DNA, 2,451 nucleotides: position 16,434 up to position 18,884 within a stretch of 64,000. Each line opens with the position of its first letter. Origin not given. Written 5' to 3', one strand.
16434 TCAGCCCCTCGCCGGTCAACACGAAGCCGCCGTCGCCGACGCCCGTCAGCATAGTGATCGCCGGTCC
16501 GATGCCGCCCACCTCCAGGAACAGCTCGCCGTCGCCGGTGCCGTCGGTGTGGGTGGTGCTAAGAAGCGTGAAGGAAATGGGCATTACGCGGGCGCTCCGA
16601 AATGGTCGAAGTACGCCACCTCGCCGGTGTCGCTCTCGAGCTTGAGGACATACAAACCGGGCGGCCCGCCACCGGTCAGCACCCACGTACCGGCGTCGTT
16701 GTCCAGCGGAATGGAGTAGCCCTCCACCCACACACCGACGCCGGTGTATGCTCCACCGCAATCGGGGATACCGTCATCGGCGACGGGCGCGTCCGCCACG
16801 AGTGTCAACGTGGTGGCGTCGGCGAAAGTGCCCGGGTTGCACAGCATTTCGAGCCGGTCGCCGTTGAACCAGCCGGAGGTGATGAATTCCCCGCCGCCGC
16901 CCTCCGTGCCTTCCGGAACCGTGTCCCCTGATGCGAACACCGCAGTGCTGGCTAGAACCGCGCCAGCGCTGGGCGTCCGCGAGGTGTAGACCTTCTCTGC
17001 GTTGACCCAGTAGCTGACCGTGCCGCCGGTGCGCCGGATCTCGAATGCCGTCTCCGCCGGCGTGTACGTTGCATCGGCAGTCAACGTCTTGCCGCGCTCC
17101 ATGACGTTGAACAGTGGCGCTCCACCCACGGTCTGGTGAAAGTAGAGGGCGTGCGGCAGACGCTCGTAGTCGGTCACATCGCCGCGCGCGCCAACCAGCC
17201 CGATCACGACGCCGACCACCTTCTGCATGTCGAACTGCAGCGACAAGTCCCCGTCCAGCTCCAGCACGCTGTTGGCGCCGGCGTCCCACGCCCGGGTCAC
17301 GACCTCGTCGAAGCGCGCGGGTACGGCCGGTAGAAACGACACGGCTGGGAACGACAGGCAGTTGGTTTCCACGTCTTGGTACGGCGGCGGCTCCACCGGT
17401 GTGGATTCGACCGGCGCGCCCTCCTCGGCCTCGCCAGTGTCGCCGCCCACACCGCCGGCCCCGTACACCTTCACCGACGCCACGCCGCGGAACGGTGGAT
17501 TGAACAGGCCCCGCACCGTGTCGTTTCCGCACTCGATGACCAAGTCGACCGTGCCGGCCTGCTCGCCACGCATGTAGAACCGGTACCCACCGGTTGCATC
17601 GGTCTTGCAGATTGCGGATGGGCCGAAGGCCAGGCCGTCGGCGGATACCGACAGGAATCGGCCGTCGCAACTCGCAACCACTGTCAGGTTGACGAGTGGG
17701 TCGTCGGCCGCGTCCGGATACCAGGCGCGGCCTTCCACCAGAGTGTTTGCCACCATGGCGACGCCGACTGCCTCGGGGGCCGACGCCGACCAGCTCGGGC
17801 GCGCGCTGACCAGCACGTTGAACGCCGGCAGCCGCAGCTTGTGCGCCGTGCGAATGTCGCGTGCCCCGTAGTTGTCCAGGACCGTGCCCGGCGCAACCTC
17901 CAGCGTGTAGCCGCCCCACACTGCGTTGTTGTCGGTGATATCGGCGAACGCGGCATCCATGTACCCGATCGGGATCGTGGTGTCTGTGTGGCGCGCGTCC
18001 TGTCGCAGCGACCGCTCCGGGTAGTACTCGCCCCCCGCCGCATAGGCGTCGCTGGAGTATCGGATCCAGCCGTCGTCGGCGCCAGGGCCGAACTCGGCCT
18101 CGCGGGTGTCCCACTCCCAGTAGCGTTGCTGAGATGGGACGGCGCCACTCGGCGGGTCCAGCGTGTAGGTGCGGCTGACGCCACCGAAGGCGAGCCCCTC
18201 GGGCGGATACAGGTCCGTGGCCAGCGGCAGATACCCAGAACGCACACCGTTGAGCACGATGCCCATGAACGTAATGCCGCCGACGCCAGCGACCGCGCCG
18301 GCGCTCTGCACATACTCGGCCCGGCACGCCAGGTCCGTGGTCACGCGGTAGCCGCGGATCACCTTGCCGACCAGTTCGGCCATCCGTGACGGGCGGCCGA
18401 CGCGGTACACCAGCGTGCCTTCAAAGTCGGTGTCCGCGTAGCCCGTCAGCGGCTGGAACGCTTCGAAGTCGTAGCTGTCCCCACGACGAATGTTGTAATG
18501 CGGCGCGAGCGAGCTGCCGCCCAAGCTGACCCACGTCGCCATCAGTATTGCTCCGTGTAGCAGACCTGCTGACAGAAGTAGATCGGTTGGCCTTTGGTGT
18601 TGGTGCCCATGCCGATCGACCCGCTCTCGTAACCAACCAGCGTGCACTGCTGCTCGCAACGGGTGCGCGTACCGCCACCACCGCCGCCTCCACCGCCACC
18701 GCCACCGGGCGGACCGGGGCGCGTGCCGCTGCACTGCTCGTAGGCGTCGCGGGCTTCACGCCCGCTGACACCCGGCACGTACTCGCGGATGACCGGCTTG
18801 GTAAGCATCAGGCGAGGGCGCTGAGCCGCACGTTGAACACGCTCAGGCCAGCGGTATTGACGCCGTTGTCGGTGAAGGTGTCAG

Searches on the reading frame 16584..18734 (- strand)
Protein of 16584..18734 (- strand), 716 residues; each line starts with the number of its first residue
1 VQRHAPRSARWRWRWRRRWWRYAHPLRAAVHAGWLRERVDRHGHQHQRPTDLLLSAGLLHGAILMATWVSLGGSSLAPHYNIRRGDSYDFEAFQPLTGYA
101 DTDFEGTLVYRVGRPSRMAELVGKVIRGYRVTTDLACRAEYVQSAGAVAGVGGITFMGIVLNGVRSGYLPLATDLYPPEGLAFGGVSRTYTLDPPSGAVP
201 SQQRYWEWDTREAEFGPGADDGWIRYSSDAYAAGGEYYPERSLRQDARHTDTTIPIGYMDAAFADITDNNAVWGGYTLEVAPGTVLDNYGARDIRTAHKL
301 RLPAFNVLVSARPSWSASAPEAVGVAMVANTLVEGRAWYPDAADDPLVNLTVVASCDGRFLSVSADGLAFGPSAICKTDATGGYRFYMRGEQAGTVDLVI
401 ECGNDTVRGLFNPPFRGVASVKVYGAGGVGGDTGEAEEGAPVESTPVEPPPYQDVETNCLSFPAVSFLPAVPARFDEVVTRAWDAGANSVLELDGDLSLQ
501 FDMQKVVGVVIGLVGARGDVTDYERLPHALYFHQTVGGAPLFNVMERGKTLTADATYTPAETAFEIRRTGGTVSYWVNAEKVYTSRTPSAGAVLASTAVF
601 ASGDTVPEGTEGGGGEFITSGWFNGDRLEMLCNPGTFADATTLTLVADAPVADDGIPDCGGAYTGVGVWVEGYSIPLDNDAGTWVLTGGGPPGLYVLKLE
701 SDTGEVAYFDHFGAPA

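Call 46: search_protein_families(library=phrogs, proteins=[window:16584-18734:-], max_evalue=0.001)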
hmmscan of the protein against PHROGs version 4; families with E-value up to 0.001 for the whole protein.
window:16584-18734:- (716 aa): 1 family
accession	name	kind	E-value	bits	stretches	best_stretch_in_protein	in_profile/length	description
phrog_26502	-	head and packaging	2.9e-09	37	1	455-649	82-278/620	virion structural protein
